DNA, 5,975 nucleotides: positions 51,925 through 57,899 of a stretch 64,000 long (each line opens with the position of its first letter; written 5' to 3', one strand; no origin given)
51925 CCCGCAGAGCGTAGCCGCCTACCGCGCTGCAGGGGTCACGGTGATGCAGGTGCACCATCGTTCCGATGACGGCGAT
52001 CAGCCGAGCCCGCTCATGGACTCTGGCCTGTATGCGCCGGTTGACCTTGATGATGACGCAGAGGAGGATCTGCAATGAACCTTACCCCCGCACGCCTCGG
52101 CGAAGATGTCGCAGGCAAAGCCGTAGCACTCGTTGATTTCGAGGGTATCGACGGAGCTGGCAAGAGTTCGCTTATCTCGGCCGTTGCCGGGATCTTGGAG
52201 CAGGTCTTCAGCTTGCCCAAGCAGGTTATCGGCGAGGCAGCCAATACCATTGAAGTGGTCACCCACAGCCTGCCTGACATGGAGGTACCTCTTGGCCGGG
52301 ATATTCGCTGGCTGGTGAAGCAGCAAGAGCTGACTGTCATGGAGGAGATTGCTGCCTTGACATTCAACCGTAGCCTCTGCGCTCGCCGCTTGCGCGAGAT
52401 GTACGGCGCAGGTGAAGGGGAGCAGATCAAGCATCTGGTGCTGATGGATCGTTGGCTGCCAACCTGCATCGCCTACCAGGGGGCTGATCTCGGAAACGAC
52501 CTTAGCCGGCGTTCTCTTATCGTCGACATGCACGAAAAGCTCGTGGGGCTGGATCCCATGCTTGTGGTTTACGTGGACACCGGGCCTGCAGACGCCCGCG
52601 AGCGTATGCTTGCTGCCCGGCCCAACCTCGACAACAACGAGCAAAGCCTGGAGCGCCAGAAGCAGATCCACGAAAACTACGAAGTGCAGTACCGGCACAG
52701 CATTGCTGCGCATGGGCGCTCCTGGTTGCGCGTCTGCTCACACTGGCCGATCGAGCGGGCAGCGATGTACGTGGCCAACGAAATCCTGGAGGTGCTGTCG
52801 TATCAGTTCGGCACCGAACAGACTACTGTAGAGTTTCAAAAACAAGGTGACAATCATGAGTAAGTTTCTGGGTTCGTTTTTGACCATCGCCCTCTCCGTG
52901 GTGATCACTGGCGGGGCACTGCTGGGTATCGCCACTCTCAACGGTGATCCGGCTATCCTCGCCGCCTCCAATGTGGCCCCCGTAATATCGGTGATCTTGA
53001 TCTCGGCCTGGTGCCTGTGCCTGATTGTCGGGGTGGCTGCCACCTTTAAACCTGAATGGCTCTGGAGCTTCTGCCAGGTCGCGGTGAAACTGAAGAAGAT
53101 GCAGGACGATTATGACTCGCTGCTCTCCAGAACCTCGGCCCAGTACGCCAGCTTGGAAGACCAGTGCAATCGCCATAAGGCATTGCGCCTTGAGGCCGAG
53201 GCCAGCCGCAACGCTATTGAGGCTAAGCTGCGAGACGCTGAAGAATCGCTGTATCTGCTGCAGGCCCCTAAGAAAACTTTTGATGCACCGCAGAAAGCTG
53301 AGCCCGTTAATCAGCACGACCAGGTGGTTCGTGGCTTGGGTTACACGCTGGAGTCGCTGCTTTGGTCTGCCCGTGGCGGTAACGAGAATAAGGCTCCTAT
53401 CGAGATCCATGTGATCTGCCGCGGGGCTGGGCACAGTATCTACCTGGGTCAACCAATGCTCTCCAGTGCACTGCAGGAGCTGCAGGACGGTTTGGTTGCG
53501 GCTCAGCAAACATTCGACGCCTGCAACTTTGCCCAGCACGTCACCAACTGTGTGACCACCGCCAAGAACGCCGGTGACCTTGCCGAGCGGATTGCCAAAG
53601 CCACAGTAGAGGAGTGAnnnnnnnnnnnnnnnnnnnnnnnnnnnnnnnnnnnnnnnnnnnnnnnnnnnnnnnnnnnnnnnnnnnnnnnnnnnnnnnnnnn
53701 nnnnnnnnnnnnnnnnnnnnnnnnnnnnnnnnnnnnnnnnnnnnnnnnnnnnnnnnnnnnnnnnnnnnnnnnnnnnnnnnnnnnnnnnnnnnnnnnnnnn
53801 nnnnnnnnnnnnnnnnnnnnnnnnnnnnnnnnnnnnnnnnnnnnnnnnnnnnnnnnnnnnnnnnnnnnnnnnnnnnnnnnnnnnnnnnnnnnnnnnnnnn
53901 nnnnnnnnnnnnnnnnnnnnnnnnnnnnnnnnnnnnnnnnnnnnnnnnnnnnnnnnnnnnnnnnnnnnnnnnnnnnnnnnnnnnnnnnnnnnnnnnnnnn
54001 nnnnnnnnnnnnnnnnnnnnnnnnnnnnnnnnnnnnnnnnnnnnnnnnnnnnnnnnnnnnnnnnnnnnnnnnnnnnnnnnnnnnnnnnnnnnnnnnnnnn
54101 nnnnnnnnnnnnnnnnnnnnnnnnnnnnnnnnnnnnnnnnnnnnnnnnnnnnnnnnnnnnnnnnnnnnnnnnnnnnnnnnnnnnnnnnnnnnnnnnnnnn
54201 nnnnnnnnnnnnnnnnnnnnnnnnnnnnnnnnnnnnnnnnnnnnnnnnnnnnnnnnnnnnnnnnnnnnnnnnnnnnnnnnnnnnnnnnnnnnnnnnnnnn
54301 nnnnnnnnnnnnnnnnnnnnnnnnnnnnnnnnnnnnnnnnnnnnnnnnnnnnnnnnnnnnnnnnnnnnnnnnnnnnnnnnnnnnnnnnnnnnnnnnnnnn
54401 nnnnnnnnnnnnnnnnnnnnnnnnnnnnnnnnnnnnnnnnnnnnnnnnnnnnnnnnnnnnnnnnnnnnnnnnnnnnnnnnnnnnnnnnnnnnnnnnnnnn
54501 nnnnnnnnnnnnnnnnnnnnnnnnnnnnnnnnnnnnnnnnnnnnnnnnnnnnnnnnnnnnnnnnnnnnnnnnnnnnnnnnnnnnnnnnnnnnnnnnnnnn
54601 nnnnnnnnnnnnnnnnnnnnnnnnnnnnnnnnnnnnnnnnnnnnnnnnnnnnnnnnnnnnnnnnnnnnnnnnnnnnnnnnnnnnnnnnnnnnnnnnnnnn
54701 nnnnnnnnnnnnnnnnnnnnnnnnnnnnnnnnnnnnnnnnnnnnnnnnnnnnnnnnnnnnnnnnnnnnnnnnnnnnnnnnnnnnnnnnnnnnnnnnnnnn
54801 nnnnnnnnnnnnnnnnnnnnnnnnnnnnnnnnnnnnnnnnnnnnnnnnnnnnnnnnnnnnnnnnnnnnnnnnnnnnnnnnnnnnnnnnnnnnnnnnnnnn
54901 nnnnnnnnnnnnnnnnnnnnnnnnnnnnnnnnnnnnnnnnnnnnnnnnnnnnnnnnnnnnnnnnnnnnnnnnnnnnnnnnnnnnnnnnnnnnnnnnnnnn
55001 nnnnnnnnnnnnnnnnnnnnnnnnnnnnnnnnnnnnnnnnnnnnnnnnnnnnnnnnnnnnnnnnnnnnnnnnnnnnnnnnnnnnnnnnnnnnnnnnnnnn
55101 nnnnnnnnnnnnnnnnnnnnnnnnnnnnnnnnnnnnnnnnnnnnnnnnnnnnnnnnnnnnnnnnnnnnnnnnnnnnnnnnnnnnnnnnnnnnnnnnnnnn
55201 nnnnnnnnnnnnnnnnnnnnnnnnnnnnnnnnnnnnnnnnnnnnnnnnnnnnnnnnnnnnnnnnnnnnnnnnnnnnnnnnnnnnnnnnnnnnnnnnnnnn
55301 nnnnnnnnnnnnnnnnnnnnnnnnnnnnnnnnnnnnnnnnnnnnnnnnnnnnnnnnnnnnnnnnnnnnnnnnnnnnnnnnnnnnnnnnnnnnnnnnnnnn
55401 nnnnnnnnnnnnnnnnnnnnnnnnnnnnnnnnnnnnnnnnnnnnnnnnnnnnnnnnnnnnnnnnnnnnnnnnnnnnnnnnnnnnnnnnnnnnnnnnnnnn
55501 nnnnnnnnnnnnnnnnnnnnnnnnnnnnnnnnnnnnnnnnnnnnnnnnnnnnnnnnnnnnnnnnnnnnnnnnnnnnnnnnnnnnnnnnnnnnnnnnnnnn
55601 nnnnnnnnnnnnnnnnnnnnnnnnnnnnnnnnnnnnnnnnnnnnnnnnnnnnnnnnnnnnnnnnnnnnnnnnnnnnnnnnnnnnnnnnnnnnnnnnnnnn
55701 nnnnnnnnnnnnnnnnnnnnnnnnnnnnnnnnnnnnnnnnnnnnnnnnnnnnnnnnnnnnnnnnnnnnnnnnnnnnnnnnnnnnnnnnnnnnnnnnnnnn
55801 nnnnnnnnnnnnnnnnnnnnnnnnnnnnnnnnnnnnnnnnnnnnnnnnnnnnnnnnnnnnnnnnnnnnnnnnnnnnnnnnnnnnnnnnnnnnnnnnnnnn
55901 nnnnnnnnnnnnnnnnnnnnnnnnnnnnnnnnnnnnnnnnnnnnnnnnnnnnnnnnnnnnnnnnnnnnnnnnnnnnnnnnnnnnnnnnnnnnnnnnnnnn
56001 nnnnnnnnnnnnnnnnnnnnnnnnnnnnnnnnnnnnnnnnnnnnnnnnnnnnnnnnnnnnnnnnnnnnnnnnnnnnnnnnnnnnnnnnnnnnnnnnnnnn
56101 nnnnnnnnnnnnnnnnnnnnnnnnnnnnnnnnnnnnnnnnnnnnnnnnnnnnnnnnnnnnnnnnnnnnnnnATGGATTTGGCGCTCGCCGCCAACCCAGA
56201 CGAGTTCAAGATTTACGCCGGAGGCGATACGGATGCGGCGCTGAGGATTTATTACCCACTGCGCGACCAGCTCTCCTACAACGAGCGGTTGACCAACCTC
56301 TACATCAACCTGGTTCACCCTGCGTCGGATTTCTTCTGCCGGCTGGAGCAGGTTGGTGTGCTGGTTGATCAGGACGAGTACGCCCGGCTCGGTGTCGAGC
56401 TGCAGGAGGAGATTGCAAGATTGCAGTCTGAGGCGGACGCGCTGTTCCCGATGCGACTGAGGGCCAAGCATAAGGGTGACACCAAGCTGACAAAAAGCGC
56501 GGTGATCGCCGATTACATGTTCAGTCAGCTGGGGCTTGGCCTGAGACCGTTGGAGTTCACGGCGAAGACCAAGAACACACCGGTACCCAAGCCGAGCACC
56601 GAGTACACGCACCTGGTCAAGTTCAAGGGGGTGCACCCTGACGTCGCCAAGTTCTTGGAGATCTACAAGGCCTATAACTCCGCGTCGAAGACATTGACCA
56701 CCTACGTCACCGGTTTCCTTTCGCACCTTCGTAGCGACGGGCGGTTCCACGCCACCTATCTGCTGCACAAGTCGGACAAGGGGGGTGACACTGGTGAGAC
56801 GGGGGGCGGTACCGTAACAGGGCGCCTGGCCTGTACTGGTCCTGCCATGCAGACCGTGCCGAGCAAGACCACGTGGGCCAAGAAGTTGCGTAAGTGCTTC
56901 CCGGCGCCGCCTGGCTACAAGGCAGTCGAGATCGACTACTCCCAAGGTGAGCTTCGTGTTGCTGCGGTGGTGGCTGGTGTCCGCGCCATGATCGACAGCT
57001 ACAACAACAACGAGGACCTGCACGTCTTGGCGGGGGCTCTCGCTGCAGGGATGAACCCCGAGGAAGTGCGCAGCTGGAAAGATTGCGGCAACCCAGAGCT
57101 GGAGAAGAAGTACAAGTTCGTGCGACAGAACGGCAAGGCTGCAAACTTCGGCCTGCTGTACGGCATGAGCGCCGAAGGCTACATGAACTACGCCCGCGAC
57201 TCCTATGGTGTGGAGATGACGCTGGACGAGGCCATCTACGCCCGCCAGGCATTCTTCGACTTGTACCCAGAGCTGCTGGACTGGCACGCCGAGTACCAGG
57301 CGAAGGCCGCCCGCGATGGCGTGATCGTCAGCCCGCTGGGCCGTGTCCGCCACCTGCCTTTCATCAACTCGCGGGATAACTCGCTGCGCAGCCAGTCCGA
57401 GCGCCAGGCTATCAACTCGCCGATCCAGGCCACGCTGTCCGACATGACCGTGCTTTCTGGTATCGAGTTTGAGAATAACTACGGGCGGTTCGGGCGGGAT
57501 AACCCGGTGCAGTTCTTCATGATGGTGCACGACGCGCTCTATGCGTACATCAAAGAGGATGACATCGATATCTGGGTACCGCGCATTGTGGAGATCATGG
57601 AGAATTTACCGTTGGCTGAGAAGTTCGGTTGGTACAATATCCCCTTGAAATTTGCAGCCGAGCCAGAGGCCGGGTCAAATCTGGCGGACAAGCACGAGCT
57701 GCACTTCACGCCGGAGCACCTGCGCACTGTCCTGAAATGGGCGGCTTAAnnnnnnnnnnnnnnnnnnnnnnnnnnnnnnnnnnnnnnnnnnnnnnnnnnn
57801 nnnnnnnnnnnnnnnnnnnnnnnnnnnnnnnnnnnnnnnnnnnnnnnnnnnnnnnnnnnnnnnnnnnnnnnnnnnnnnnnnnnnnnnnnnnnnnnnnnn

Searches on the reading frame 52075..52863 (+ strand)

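Call 38: search_protein_families(library=pfam, proteins=[window:52075-52863:+], max_evalue=0.01)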
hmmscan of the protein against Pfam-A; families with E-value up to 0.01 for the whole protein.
window:52075-52863:+ (262 aa): 1 family
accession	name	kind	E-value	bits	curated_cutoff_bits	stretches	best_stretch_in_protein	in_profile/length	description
PF02223.23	Thymidylate_kin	-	1.3e-12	48.3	27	1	22-204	1-161/185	Thymidylate kinase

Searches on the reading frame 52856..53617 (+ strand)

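Call 38: search_protein_families(library=pfam, proteins=[window:52856-53617:+], max_evalue=0.01)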
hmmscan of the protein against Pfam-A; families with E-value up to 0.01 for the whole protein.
window:52856-53617:+ (253 aa): 1 family
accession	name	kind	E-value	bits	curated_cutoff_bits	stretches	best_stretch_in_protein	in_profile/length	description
PF18186.6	SLATT_4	-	0.0047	17.1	27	0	8-114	35-131/165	SMODS and SLOG-associating 2TM effector domain family 4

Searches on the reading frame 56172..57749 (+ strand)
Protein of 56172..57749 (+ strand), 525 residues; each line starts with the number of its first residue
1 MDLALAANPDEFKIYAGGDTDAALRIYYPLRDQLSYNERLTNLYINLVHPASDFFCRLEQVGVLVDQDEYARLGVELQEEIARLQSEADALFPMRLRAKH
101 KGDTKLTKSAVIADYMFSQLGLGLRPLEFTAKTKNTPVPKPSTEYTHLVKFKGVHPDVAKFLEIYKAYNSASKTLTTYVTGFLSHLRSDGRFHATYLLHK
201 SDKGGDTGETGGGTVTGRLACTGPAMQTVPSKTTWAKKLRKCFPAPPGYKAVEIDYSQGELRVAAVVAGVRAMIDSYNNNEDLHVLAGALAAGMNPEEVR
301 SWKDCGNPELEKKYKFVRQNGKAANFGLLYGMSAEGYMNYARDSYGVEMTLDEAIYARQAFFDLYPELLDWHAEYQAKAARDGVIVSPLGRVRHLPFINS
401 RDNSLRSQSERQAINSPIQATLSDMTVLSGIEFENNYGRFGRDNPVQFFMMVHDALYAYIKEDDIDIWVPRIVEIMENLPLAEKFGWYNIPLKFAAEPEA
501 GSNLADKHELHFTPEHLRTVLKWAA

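Call 15: search_protein_families(library=phrogs, proteins=[window:56172-57749:+], max_evalue=0.001)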
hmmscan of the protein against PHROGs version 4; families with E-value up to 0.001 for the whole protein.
window:56172-57749:+ (525 aa): 8 families
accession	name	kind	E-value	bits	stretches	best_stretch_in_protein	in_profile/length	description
phrog_17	-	DNA, RNA and nucleotide metabolism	8.4e-95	319.9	1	9-516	803-1242/1445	DNA polymerase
phrog_2573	-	DNA, RNA and nucleotide metabolism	1.4e-36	127.3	1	237-510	3-280/336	DNA polymerase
phrog_5995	-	DNA, RNA and nucleotide metabolism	1.3e-21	78.3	1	347-507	17-178/236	DNA polymerase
phrog_35406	-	DNA, RNA and nucleotide metabolism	1.2e-06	28.9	0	240-285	9-54/320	DNA polymerase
phrog_10285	-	DNA, RNA and nucleotide metabolism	3.6e-06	27.3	1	225-356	31-150/321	DNA polymerase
phrog_23226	-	DNA, RNA and nucleotide metabolism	8.5e-06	25.5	1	213-287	302-377/611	DNA polymerase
phrog_12241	-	DNA, RNA and nucleotide metabolism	4.4e-05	23.6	1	13-232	281-496/502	DNA polymerase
phrog_15971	-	DNA, RNA and nucleotide metabolism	0.0001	22.6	0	211-265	130-180/376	DNA polymerase I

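Call 16: search_protein_families(library=pfam, proteins=[window:56172-57749:+], max_evalue=0.001)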
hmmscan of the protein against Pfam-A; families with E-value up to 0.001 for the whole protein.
window:56172-57749:+ (525 aa): 1 family
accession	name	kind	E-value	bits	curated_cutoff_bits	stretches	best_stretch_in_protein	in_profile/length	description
PF00476.26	DNA_pol_A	-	1.3e-55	189.3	34.3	1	72-479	6-360/381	DNA polymerase family A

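Call 25: search_dna_similar(query=window:56172-57749:+, collection=phages, mode=protein, max_rows=25)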
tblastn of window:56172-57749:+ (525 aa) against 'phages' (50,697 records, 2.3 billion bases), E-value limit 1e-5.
Records with a match: 3189; places in all: 3191; records where one place covers at least 80% of the query: 1528.
Best place of each record, by identity: <60% 3189.
By first word of the organism name: Mycobacterium 981; Microbacterium 295; Salmonella 284; Vibrio 214; Bacillus 195; Escherichia 177; Staphylococcus 150; Gordonia 96; Klebsiella 95; Arthrobacter 70; and 73 more.
By host as written in the record: Mycobacterium smegmatis mc2 155 706; - 252; Microbacterium foliorum NRRL B-24224 133; Mycobacterium smegmatis mc#155 130; Microbacterium foliorum NRRL B-24224 SEA 129; Escherichia coli 59; Mycobacterium smegmatis mc2155 52; Staphylococcus aureus 47; and 506 more.
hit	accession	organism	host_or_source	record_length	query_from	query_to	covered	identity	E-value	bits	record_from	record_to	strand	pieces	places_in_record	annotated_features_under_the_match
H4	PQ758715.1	Vibrio phage vB_VibS_KarBoss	Vibrio campbellii S20TG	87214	9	523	98%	47.2%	3e-125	409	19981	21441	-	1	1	hypothetical protein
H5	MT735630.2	Vibrio phage vB_VpS_PG28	Vibrio parahaemolyticus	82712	10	525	98%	46.3%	1e-125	410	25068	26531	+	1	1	DNA polymerase I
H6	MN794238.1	Vibrio phage VH2_2019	Vibrio natiegens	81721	9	509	95%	46.3%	3e-123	403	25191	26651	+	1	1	hypothetical protein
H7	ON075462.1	Vibrio phage V-YDF132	Vibrio harveyi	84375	10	509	95%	45.9%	1e-120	396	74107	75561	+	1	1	DNA polymerase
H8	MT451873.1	Vibrio phage vB_VhaS-VHB1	Vibrio harveyi BYK0632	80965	9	510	96%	45.0%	4e-113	374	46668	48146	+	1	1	DNA polymerase I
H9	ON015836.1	Vibrio phage Vpas_PP24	Vibrio parahaemolyticus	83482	9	510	96%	44.8%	8e-113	373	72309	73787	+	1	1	hypothetical protein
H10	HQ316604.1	Vibrio phage SIO-2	Vibrio sp. SWAT-3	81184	9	510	96%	44.6%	9e-113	373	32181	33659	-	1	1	polymerase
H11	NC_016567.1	Vibrio phage SIO-2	Vibrio sp. SWAT-3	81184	9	510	96%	44.6%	9e-113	373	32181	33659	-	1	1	DNA polymerase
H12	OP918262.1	Vibrio phage LV6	Vibrio harveyi LV6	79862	15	497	92%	46.2%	5e-114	377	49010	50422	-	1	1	DNA polymerase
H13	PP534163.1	Vibrio phage vB_VneS_J26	Vibrio neocaledonicus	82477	9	509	95%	44.3%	5e-110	365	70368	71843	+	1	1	DNA polymerase family A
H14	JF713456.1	Vibrio phage 1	Vibrio harveyi 1114GL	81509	9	509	95%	44.3%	6e-110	365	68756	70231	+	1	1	VHS1103 protein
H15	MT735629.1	Vibrio phage vB_ValS_PJ32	Vibrio alginolyticus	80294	15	509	94%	44.7%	8e-113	373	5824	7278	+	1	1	DNA polymerase I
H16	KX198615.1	Vibrio phage vB_VhaS-a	Vibrio harveyi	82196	15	510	94%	44.6%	4e-112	371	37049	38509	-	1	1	DNA polymerase I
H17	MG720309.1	Vibrio phage Ares1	Vibrio alginolyticus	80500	9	509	95%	44.1%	1e-109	364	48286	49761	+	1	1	DNA polymerase I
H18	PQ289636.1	Vibrio phage vB_VhaS_R30Z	Vibrio harveyi BYK0632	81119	9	509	95%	44.1%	6e-109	362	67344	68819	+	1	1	hypothetical protein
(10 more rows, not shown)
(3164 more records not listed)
